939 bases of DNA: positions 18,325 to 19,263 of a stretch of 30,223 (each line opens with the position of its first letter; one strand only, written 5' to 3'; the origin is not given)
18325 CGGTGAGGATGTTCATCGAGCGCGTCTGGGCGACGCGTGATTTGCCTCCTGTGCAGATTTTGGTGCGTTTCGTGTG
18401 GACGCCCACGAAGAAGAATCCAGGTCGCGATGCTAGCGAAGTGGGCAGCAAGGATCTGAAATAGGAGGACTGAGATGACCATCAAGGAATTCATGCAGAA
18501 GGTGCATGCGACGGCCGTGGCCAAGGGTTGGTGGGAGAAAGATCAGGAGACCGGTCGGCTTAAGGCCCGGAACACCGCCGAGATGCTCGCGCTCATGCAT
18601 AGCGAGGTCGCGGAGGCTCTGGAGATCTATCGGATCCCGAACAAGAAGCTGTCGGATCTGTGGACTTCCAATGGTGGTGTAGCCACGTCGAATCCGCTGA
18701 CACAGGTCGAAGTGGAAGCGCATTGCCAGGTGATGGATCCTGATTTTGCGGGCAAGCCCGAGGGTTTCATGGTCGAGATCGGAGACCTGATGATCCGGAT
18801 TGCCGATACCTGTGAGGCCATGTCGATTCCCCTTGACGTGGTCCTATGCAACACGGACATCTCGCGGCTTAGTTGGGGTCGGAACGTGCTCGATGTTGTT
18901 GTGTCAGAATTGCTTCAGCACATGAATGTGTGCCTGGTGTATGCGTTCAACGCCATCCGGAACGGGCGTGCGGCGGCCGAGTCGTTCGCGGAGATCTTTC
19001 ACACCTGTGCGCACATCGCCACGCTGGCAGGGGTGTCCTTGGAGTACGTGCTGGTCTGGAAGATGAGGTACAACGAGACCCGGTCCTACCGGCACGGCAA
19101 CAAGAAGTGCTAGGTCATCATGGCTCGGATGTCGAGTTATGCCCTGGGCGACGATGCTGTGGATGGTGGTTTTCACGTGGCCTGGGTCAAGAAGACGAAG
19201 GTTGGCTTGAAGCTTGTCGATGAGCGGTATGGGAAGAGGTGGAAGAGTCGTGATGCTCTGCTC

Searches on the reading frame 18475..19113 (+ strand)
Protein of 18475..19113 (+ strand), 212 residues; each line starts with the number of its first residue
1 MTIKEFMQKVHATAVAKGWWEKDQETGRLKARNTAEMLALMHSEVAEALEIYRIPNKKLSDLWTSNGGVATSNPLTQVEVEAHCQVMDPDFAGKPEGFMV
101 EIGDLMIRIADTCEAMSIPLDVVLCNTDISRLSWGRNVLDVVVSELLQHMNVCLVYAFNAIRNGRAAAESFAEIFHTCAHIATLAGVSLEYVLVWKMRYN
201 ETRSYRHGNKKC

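Call 6: search_protein_families(library=pfam, proteins=[window:18475-19113:+], max_evalue=0.01)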
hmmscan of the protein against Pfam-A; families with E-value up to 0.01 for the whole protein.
window:18475-19113:+ (212 aa): 0 families

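Call 7: search_protein_families(library=phrogs, proteins=[window:18475-19113:+], max_evalue=0.01)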
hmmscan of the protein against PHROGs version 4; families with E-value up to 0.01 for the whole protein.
window:18475-19113:+ (212 aa): 3 families
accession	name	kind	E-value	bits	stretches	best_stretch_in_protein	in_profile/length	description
phrog_3301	-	other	2.1e-26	93.9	2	2-120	49-146/169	pyrophosphatase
phrog_9236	-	other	1.7e-17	64.9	1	2-211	5-191/191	pyrophosphatase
phrog_5658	-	other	2.5e-16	61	1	2-203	303-405/421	pyrophosphatase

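Call 27: search_protein_families(library=ncbifam, proteins=[window:18475-19113:+], max_evalue=0.1)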
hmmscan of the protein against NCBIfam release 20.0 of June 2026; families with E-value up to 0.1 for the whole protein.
window:18475-19113:+ (212 aa): 1 family
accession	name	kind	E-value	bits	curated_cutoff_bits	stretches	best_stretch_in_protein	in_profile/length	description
NF004792.0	PRK06139.1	equivalog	0.059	12.4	308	0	61-97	87-123/327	SDR family oxidoreductase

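Call 28: search_protein_families(library=padloc, proteins=[window:18475-19113:+], max_evalue=0.1)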
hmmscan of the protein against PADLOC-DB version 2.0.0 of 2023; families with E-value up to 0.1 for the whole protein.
window:18475-19113:+ (212 aa): 0 families
